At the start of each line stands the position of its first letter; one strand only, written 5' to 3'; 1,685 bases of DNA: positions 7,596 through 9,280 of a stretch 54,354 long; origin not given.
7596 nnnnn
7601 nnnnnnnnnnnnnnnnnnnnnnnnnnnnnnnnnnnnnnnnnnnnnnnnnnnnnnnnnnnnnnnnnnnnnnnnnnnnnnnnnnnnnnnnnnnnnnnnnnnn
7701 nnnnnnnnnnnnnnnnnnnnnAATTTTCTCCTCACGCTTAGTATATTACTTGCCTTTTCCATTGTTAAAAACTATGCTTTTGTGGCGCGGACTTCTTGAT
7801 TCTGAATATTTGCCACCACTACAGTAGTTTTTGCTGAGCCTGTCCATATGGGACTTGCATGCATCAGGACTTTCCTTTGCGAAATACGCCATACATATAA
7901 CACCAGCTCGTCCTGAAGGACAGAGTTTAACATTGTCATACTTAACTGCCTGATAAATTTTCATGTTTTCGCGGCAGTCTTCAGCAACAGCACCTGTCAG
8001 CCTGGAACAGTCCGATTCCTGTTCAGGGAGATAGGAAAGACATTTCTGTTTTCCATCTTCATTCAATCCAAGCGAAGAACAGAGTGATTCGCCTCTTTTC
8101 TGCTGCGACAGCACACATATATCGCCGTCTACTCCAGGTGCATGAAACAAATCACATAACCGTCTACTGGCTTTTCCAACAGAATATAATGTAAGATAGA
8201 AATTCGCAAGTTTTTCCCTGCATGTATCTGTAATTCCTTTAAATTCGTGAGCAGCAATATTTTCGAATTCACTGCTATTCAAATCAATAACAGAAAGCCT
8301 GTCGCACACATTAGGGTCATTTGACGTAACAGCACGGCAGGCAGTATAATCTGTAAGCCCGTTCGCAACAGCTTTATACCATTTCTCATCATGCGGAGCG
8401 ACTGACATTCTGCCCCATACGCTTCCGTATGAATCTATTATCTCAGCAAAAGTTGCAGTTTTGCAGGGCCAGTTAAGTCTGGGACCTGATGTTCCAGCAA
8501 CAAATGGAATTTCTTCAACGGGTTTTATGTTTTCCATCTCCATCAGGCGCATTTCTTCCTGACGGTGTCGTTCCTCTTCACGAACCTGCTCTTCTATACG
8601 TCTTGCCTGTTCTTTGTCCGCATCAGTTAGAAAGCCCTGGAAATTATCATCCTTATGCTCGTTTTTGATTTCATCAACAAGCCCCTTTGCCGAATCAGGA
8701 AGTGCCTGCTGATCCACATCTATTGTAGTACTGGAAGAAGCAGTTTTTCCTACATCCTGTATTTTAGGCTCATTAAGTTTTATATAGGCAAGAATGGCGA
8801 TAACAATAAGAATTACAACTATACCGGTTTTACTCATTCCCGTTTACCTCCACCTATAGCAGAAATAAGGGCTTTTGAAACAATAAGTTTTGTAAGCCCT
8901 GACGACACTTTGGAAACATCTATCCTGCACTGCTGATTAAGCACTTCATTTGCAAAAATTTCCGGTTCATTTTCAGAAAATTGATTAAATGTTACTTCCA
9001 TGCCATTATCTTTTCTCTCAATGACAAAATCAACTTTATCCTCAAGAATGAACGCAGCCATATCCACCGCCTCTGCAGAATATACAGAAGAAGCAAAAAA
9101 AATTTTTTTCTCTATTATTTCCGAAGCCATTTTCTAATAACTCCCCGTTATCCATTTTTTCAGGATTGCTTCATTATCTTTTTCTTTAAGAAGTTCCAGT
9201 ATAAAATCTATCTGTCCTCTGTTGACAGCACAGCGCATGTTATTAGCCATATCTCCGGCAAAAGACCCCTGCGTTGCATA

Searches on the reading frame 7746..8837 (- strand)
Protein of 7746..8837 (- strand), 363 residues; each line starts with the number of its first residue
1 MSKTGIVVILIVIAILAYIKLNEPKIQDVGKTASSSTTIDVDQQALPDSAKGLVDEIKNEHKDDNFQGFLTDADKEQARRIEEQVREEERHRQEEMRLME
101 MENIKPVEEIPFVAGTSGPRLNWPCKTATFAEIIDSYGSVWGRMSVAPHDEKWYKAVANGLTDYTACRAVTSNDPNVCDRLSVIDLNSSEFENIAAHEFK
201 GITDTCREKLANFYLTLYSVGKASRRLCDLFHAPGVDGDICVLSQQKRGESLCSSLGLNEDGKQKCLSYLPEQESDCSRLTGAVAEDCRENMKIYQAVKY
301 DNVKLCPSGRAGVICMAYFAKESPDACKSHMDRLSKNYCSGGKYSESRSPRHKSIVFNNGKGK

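Call 5: search_protein_families(library=ncbifam, proteins=[window:7746-8837:-], max_evalue=0.01)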
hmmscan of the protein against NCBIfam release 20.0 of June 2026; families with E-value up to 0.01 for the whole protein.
window:7746-8837:- (363 aa): 0 families

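Call 6: search_protein_families(library=pfam, proteins=[window:7746-8837:-], max_evalue=0.01)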
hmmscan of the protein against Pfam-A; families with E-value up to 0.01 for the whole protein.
window:7746-8837:- (363 aa): 0 families

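Call 25: search_protein_families(library=padloc, proteins=[window:7746-8837:-], max_evalue=0.001)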
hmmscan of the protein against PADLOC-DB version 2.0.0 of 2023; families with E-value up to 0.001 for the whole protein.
window:7746-8837:- (363 aa): 0 families

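Call 37: find_homologous_proteins(query=window:7746-8837:-, max_evalue=0.001)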
Query window:7746-8837:- (363 aa): 7 proteins with E <= 0.001 among 1439 candidates.
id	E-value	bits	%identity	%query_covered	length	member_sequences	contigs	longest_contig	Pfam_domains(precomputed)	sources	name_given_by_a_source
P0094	9.2e-242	819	98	100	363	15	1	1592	-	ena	-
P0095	7.2e-218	741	87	100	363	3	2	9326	-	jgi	jgi:hypothetical protein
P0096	9.8e-197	671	81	99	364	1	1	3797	-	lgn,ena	-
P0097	8.2e-190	648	76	99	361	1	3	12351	-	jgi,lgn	jgi:hypothetical protein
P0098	3.1e-171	587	70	97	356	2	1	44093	-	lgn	-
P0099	7.3e-105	369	50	93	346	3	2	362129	-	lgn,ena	-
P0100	2.8e-102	360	48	96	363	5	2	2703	-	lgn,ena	-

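Call 46: predict_structure(alignment_id=A2)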
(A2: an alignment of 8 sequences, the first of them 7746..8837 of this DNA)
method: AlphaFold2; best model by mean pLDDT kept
length: 363 residues; sequences in the alignment: 8
mean_pLDDT: 65.5   pTM: 0.61
mean pLDDT of the five models: 65.5, 62.4, 61.0, 54.6, 49.5
residues with pLDDT >= 90: 50; 70-90: 132; 50-70: 70; < 50: 111
segments of 3 or more residues with pLDDT < 50: 1-5, 21-70, 113-120, 138-148, 185-197, 341-363
pLDDT, mean of each block of 10 residues (from residue 1): 52 59 35 28 35 39 42 74 78 74 70 44 56 53 44 66 84 81 48 50 81 90 84 70 86 88 90 90 91 95 91 91 78 64 37 27 30
secondary structure, 60 per line:
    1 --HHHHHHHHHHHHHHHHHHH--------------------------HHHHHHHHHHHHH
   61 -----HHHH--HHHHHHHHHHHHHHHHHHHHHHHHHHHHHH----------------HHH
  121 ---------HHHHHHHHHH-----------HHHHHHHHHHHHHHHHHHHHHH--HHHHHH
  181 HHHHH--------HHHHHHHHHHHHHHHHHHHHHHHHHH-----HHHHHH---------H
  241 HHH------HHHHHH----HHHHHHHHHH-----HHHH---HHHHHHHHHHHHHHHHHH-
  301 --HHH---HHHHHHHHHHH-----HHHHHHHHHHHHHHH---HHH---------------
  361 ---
elements in order: H3-21 H48-60 H66-69 H72-101 H130-139 H151-172 H175-185 H194-219 H225-230 H240-243 H250-255 H260-269 H275-278 H282-299 H309-319 H325-339

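Call 50: fold_search(model_id=the predicted structure, library=pdb)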
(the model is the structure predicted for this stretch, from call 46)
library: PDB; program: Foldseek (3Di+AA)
matches with E <= 10: 135; with E <= 0.001: 0
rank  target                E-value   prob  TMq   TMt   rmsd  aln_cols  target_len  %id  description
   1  3oql_B                5.1e-01  0.15  0.15  0.20  19.7       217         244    8  Crystal structure of a TenA homolog (PSPTO1738) from Pseudomonas syringae pv. tomato str. DC3000 at 2.54 A resolution (released 2010-10-06)
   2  3obv_F                6.1e-01  0.06  0.10  0.09  25.6       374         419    9  Autoinhibited Formin mDia1 Structure (released 2010-11-24)
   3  8ii8                  9.5e-01  0.04  0.09  0.13  22.1       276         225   10  X-ray crystal structure of pink-colored protein from Pleurotus salmoneostramineus in complex with natural chromophore (released 2024-08-14)
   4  3l39                  1.0e+00  0.05  0.10  0.15  20.1       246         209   13  Crystal structure of Putative PhoU-like phosphate regulatory protein (BT4638) from BACTEROIDES THETAIOTAOMICRON VPI-5482 (released 2010-01-19)
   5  4wx0_B                1.1e+00  0.13  0.16  0.20  19.2       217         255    8  UndA complexed with beta-hydroxydodecanoic acid (released 2014-12-24)
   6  4yvm_B                1.2e+00  0.12  0.13  0.21  18.8       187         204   10  X-ray structure of Helicobacter pylori CagL-K74 (released 2015-05-13)
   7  3obv_E                1.3e+00  0.03  0.10  0.09  24.0       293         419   12  Autoinhibited Formin mDia1 Structure (released 2010-11-24)
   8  4e40                  1.5e+00  0.09  0.13  0.19  23.7       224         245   11  The haptoglobin-hemoglobin receptor of Trypanosoma congolense (released 2013-01-16)
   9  7ek1                  1.7e+00  0.05  0.11  0.12  19.2       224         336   10  Cryo-EM structure of VCCN1 in detergent (released 2022-04-06)
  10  8wda_C                1.8e+00  0.07  0.12  0.14  18.4       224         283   14  Cryo-EM structure of the substrate-bound DppABCD complex (released 2024-09-18)
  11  3ddl_B                1.9e+00  0.07  0.13  0.16  19.1       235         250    6  Crystallographic Structure of Xanthorhodopsin, a Light-Driven Ion Pump with Dual Chromophore (released 2008-10-14)
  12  7ek2                  2.1e+00  0.04  0.12  0.12  20.2       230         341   13  Cryo-EM structure of VCCN1 in lipid nanodisc (released 2022-04-06)
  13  6ad7_B                2.4e+00  0.03  0.10  0.09  20.5       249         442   10  Crystal structure of the E148D mutant CLC-ec1 in 20 mM bromide (released 2019-08-28)
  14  2gm7_D                2.5e+00  0.08  0.16  0.24  19.4       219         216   14  TenA Homolog/Thi-4 Thiaminase from Pyrobaculum Aerophilum (released 2006-04-18)
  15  8d9o                  2.5e+00  0.07  0.12  0.19  17.5       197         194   10  De Novo Photosynthetic Reaction Center Protein in Apo-State (released 2022-09-28)
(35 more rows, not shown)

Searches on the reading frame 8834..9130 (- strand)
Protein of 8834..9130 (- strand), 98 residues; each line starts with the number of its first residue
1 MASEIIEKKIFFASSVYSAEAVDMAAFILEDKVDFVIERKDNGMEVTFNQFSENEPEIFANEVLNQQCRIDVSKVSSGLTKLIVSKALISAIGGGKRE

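Call 5: search_protein_families(library=ncbifam, proteins=[window:8834-9130:-], max_evalue=0.01)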
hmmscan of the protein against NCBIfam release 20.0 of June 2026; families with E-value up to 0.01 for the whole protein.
window:8834-9130:- (98 aa): 2 families
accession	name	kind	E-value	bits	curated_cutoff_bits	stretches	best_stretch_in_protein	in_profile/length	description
TIGR03976.1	chp_LLNDYxLRE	equivalog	3.8e-09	36.8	50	1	14-91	3-87/90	His-Xaa-Ser system protein HxsD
NF038315.1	HxsD_rel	equivalog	2.4e-05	24.4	41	1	12-65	3-55/62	HxsD-like protein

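Call 6: search_protein_families(library=pfam, proteins=[window:8834-9130:-], max_evalue=0.01)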
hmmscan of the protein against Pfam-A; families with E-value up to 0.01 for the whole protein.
window:8834-9130:- (98 aa): 0 families

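Call 25: search_protein_families(library=padloc, proteins=[window:8834-9130:-], max_evalue=0.001)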
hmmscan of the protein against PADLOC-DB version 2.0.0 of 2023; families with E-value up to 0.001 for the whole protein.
window:8834-9130:- (98 aa): 0 families

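Call 66: find_homologous_proteins(query=window:8834-9130:-, max_evalue=0.001)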
Query window:8834-9130:- (98 aa): 12 proteins with E <= 0.001 among 15 candidates.
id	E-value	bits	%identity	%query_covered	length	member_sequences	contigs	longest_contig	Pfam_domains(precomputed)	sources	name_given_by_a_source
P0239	1.4e-53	196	99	100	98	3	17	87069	PF27806.1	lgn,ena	-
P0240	1.7e-45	170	85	100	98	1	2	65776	PF27806.1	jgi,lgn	jgi:His-Xaa-Ser system protein HxsD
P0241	6.4e-45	168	85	99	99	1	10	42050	PF27806.1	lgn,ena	-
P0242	2.2e-44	167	82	100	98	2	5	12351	PF27806.1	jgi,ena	jgi:hypothetical protein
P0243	2.0e-43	164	81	100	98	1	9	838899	PF27806.1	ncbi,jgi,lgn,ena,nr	ncbi:MAG: hypothetical protein J6Z08_01600 [Elusimicrobiales bacterium]|nr:hypothetical protein [Elu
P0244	1.5e-34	135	68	99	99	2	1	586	PF27806.1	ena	-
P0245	4.5e-25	105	61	92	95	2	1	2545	PF27806.1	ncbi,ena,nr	ncbi:MAG: His-Xaa-Ser system protein HxsD [Elusimicrobiales bacterium]|nr:His-Xaa-Ser system protein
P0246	1.5e-24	103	58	100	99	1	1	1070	PF27806.1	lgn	-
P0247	1.6e-23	100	59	100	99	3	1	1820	PF27806.1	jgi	-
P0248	2.5e-18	83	47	90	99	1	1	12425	PF27806.1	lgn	-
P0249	1.1e-14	72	50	95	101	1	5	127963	PF27806.1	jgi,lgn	-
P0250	9.9e-12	62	42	95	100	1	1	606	PF27806.1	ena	-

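Call 74: predict_structure(alignment_id=A3)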
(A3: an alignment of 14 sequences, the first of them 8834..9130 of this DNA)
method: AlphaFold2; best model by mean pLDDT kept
length: 98 residues; sequences in the alignment: 14
mean_pLDDT: 85.5   pTM: 0.69
mean pLDDT of the five models: 85.5, 85.1, 84.5, 82.0, 81.1
residues with pLDDT >= 90: 55; 70-90: 32; 50-70: 7; < 50: 4
segments of 3 or more residues with pLDDT < 50: none
pLDDT, mean of each block of 10 residues (from residue 1): 68 96 95 92 93 89 97 86 77 57
secondary structure, 60 per line:
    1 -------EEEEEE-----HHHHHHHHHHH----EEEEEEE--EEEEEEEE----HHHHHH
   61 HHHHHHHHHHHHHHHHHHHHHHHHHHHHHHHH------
elements in order: E8-13 H19-29 E34-40 E43-50 H55-92

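Call 76: fold_search(model_id=the predicted structure, library=pdb)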
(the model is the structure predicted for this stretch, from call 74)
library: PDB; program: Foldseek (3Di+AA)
matches with E <= 10: 937; with E <= 0.001: 0
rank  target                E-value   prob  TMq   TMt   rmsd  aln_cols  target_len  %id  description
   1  9xrl_AH               5.6e-02  0.98  0.52  0.46   5.5        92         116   10  Structure of mouse cytoplasmic lattice (CPL) repeating unit (released 2026-03-18)
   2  12dl_JA               9.4e-02  0.96  0.51  0.44   5.9        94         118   10  Native structure of the cytoplasmic lattice (CPL) asymmetric unit from mouse MII eggs (released 2026-04-08)
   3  6wmk_A                1.2e-01  0.98  0.48  0.68   2.5        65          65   11  Crystal structure of beta sheet heterodimer LHD29 (released 2021-11-10)
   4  8fg6_B                1.4e-01  0.96  0.45  0.31   2.7        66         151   15  Design of amyloidogenic peptide traps (released 2024-03-20)
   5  2n2t_MODEL_1_A        1.5e-01  0.93  0.42  0.47   2.9        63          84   16  Solution NMR Structure of DE NOVO DESIGNED PROTEIN (FDA_60), Northeast Structural Genomics Consortium (NESG) T (released 2015-09-16)
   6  6wmk_B                1.8e-01  0.96  0.46  0.66   2.7        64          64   14  Crystal structure of beta sheet heterodimer LHD29 (released 2021-11-10)
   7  7a67_A                2.3e-01  0.80  0.43  0.50   4.2        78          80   13  Pcc1Pcc2 complex (released 2022-03-23)
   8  6wxp_B                2.5e-01  0.77  0.46  0.30  14.1       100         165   15  De novo TIM barrel-ferredoxin fold fusion homodimer with 4-glutamate centre TFD-EE (released 2020-11-25)
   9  2kl8_MODEL_1_A        2.6e-01  0.90  0.47  0.53   3.1        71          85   15  Solution NMR Structure of de novo designed ferredoxin-like fold protein, Northeast Structural Genomics Consort (released 2009-07-28)
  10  2eky_A                2.8e-01  0.33  0.29  0.29   5.6        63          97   17  Crystal Structure of hypothetical protein MJ1052 from Methanocaldococcus jannaschii (Form 1) (released 2007-10-02)
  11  7a67_B                2.8e-01  0.23  0.30  0.32   6.8        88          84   15  Pcc1Pcc2 complex (released 2022-03-23)
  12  4wx8_C                3.0e-01  0.35  0.34  0.38   5.5        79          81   14  Crystal structure of binary complex Gon7-Pcc1 (released 2015-03-18)
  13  2qsr                  3.2e-01  0.80  0.43  0.29   3.7        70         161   17  Crystal structure of C-terminal domain of transcription-repair coupling factor (released 2007-09-11)
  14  5jmv_G                3.2e-01  0.69  0.41  0.51   4.3        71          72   15  Crystal structure of mjKae1-pfuPcc1 complex (released 2016-07-06)
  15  9o5a_D                3.2e-01  0.35  0.34  0.03   6.0        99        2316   14  The KICSTOR-GATOR1 complex (released 2026-02-18)
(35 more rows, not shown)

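Call 79: find_encoding_contigs(protein=P0239, flank=4000, max_places=6)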
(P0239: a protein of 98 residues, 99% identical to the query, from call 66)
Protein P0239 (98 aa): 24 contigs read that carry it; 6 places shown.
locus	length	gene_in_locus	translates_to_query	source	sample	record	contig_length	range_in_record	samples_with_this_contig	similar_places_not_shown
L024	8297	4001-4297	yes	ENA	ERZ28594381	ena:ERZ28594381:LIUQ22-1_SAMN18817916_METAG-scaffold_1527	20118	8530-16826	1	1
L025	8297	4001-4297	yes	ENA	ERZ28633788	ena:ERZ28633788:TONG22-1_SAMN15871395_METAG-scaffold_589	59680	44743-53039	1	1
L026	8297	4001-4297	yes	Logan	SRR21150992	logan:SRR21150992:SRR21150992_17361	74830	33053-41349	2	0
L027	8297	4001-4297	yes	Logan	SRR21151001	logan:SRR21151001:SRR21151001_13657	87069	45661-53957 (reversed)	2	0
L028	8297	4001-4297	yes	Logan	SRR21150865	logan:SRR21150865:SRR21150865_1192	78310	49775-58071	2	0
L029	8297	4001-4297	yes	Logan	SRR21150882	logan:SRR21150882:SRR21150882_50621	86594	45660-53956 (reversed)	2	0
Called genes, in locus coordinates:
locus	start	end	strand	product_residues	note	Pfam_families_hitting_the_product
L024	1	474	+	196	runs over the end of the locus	PF00545:Ribonuclease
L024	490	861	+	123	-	PF01337:Barstar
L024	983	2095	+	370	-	-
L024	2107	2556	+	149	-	PF27806:HxsD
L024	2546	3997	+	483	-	PF13353:Fer4_12, PF04055:Radical_SAM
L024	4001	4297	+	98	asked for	PF27806:HxsD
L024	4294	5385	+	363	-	-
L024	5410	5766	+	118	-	-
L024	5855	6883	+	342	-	PF04055:Radical_SAM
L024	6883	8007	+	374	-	PF04055:Radical_SAM (weak)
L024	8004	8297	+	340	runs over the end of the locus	PF04055:Radical_SAM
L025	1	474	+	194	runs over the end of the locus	PF00545:Ribonuclease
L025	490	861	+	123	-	PF01337:Barstar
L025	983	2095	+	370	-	-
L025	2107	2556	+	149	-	PF27806:HxsD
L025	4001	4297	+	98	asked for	PF27806:HxsD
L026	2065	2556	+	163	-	PF27806:HxsD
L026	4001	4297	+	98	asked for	PF27806:HxsD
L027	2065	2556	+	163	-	PF27806:HxsD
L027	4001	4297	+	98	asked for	PF27806:HxsD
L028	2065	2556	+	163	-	PF27806:HxsD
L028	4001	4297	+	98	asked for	PF27806:HxsD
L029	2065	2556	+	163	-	PF27806:HxsD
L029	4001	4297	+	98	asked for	PF27806:HxsD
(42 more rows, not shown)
